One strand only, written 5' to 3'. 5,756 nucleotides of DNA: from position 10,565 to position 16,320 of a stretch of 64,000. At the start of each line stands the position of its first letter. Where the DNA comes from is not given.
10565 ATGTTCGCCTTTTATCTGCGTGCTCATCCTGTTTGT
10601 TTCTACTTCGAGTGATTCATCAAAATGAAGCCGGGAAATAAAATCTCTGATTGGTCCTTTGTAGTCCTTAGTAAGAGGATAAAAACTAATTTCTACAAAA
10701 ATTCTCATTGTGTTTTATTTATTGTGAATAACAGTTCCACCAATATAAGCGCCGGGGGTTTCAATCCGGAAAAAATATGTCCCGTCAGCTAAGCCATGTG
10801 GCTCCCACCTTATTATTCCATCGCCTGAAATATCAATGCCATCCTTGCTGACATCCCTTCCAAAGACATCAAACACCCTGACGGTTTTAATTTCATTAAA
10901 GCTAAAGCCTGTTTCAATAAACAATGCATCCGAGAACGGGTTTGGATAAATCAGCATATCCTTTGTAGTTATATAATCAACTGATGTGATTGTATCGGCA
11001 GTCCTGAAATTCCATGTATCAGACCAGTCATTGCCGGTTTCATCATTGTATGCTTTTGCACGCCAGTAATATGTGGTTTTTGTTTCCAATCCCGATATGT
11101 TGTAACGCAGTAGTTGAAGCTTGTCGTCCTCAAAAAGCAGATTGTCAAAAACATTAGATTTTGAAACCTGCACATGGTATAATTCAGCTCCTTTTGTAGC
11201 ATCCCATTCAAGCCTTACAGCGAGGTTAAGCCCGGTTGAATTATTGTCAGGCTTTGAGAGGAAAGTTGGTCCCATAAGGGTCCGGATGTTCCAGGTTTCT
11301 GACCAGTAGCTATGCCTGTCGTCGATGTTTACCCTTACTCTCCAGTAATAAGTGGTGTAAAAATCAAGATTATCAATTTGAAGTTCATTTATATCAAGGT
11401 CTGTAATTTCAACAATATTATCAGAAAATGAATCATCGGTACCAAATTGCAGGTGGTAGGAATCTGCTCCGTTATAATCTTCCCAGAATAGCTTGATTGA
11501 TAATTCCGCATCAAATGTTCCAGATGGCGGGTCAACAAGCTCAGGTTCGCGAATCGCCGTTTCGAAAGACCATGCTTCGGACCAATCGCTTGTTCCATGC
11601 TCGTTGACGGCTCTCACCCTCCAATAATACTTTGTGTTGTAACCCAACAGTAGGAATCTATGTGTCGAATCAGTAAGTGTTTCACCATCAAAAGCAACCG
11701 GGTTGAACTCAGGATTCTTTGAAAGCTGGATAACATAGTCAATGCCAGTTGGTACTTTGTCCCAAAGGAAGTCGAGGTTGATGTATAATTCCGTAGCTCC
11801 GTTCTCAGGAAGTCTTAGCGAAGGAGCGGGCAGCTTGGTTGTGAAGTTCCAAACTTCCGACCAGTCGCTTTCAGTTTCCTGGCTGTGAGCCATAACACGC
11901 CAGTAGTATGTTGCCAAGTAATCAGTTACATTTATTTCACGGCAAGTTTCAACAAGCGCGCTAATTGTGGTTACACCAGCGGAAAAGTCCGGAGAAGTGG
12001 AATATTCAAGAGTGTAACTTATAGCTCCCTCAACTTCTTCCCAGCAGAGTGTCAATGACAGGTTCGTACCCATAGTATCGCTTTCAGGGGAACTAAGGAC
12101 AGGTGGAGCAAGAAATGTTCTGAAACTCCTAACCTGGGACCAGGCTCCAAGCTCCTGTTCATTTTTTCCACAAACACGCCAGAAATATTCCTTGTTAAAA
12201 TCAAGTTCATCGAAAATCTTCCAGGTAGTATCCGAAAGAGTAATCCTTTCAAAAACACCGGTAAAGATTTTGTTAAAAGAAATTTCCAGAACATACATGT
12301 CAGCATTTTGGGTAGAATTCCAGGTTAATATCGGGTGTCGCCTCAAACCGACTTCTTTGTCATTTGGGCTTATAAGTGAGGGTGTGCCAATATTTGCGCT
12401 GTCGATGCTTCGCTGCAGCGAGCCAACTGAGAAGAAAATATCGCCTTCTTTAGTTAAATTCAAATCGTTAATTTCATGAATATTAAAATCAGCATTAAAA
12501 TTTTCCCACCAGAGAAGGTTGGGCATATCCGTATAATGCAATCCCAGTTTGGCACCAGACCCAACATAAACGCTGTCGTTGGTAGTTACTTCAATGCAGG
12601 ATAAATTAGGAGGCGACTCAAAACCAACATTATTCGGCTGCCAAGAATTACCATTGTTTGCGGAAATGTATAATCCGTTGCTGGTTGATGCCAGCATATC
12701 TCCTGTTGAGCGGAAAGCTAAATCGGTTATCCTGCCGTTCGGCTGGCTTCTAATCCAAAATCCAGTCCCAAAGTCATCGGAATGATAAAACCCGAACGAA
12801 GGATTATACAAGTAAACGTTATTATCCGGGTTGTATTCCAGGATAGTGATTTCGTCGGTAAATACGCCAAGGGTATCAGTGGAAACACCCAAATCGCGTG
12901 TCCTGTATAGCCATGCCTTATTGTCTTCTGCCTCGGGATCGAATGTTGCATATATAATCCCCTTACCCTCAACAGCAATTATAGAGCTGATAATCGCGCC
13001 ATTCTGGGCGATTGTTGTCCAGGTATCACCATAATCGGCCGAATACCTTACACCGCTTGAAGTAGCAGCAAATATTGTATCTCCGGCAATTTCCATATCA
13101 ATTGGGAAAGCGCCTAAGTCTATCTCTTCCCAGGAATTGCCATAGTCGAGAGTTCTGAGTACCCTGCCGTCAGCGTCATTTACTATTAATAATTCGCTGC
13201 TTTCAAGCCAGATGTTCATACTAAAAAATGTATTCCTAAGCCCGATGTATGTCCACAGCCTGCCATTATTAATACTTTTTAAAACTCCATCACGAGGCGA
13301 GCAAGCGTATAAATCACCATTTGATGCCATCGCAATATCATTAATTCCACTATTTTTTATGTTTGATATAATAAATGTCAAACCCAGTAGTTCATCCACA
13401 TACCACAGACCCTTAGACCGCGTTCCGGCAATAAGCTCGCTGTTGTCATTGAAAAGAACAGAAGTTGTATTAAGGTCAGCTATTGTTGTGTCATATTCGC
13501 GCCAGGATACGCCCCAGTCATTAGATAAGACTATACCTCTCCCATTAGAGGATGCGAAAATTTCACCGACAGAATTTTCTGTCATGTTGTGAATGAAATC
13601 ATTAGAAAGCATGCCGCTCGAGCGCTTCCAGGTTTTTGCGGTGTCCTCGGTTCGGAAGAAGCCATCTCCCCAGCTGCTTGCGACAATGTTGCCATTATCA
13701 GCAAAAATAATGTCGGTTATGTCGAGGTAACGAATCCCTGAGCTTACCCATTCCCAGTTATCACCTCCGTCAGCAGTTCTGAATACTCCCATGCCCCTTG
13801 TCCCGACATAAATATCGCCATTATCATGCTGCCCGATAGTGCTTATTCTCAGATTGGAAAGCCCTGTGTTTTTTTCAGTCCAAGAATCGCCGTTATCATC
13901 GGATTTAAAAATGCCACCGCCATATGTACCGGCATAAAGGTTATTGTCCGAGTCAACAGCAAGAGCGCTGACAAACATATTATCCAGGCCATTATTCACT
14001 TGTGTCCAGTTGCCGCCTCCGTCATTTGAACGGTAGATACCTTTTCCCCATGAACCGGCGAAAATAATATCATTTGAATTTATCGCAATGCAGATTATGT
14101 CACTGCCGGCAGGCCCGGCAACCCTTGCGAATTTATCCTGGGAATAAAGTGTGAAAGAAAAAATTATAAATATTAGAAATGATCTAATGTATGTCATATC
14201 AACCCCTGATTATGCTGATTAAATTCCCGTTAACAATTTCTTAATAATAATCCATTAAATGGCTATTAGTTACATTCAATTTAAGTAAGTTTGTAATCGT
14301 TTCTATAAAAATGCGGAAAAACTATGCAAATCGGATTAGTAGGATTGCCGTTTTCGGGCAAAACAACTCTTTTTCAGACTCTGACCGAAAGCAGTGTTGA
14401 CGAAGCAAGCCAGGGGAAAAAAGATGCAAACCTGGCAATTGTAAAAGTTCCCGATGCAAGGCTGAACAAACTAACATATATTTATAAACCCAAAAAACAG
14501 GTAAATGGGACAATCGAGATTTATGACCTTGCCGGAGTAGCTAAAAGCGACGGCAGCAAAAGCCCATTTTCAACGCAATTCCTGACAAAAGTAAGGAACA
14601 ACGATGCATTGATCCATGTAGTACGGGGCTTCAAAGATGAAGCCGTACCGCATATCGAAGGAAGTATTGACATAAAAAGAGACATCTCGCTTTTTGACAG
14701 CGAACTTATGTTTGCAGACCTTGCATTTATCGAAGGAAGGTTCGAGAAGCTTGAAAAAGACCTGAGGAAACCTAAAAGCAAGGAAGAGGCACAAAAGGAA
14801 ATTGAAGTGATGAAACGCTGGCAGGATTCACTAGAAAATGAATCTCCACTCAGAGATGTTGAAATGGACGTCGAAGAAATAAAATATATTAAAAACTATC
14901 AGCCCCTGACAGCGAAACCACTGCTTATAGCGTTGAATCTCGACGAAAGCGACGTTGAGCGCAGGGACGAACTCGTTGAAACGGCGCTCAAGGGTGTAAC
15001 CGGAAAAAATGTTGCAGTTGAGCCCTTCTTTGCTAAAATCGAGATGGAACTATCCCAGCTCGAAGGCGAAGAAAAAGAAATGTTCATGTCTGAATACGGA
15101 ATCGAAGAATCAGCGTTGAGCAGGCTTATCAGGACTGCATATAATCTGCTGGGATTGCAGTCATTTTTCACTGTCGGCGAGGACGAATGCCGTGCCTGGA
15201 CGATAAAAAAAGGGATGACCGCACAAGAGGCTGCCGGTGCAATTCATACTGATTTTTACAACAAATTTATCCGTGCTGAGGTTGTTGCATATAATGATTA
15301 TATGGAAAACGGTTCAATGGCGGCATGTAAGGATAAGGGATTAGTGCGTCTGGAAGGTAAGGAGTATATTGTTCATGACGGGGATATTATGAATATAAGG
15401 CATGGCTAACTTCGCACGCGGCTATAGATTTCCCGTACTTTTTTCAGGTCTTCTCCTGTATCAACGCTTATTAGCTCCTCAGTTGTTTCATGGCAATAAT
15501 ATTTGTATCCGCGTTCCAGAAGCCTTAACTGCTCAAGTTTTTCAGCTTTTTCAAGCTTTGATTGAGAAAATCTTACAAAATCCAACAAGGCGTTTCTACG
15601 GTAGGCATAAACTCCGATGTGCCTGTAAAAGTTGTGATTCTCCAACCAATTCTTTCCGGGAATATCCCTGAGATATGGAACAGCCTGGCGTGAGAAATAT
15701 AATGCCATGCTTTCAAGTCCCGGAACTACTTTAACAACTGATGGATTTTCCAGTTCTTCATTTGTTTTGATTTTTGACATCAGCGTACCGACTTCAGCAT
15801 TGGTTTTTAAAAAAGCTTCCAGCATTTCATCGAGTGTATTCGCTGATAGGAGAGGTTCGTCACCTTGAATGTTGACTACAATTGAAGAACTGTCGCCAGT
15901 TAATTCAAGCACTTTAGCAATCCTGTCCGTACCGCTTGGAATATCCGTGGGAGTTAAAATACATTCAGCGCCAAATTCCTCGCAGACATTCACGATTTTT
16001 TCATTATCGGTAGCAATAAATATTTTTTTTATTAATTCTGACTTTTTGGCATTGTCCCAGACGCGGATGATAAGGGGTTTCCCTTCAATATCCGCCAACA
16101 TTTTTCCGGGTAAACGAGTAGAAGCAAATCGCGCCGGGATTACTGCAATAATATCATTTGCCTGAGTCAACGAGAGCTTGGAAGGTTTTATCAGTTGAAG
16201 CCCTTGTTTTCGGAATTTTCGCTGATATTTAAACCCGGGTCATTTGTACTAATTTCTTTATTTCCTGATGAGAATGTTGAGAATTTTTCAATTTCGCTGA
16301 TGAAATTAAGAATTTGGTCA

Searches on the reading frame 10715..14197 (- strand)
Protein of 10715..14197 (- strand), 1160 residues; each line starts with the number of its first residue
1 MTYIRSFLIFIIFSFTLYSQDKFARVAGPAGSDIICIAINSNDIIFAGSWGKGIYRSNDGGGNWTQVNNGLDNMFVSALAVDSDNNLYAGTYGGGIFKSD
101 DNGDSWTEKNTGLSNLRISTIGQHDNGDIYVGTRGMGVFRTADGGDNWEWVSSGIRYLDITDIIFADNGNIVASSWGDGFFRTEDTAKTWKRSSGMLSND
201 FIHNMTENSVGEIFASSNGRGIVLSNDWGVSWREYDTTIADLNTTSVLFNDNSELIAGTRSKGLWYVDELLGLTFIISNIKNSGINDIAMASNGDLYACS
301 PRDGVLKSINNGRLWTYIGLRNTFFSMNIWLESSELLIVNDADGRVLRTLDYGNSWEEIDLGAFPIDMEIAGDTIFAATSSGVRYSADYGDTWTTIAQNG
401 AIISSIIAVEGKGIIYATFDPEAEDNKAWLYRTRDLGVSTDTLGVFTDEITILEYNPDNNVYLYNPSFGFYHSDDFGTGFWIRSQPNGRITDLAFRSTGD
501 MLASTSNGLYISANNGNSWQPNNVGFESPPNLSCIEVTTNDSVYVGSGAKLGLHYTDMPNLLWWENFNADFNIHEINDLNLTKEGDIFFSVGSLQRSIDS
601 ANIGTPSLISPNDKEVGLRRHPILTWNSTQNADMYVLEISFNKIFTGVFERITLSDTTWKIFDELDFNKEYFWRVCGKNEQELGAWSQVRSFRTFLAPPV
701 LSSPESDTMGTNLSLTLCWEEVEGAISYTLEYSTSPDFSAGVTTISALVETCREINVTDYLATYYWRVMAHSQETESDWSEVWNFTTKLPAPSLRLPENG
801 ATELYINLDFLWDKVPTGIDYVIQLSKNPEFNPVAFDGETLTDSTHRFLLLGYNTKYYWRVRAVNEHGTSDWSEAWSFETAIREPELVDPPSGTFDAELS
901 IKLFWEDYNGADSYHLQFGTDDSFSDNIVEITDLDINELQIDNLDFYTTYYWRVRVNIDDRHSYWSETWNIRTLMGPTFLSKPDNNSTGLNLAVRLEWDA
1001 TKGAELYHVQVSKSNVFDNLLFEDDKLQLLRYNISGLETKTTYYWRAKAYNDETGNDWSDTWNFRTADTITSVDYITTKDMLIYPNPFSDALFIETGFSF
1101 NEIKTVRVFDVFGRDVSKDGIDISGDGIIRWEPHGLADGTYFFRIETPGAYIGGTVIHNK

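Call 18: search_protein_families(library=pfam, proteins=[window:10715-14197:-], max_evalue=0.00001)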
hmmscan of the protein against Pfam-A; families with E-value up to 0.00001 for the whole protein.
window:10715-14197:- (1160 aa): 6 families
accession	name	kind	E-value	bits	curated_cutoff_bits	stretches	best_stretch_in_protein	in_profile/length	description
PF25788.1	Ig_Rha78A_N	-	4.1e-20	72.4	27.4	0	853-882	73-103/105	Rha78A-like, N-terminal immunoglobulin domain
PF16656.11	Pur_ac_phosph_N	-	3.9e-16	59.8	30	0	1021-1066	55-93/93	Purple acid Phosphatase, N-terminal domain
PF15902.12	Sortilin-Vps10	-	6.9e-13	48.6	33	0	54-152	3-113/446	Sortilin, neurotensin receptor 3,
PF00041.27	fn3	-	7.3e-11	42.6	25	0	994-1061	16-80/84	Fibronectin type III domain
PF14870.12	PSII_BNR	-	6.2e-10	39.3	27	0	287-545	22-292/303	Photosynthesis system II assembly factor YCF48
PF18962.6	Por_Secre_tail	-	9.3e-06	26.3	27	0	1083-1148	1-65/75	Secretion system C-terminal sorting domain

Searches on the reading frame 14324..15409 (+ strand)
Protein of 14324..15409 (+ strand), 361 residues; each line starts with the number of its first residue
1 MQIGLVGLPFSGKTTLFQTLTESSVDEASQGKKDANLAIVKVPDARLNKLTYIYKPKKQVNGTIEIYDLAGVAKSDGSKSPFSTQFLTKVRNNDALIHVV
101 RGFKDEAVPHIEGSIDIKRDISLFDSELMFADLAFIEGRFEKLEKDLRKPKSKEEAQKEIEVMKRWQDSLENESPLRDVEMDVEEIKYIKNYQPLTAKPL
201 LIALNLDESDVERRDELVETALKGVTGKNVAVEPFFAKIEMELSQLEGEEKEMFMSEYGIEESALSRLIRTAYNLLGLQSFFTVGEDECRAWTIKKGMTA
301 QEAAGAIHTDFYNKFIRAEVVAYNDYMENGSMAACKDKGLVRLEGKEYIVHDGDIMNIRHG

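Call 18: search_protein_families(library=pfam, proteins=[window:14324-15409:+], max_evalue=0.00001)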
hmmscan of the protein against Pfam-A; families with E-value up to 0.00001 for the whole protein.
window:14324-15409:+ (361 aa): 2 families
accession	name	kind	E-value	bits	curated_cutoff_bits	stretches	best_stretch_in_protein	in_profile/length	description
PF06071.19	YchF-GTPase_C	-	9.5e-37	125.4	27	1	278-359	1-82/84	Protein of unknown function (DUF933)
PF01926.29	MMR_HSR1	-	1.8e-06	28.5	21.9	1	2-105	1-87/113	50S ribosome-binding GTPase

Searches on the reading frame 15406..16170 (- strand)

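Call 18: search_protein_families(library=pfam, proteins=[window:15406-16170:-], max_evalue=0.00001)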
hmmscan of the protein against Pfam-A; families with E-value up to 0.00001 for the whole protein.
window:15406-16170:- (254 aa): 2 families
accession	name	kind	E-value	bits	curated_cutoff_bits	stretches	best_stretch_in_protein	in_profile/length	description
PF02348.25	CTP_transf_3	-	4.6e-60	203.5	22.6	1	8-221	1-214/217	Cytidylyltransferase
PF12804.13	NTP_transf_3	-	2.6e-08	34.6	27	1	22-132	15-123/160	MobA-like NTP transferase domain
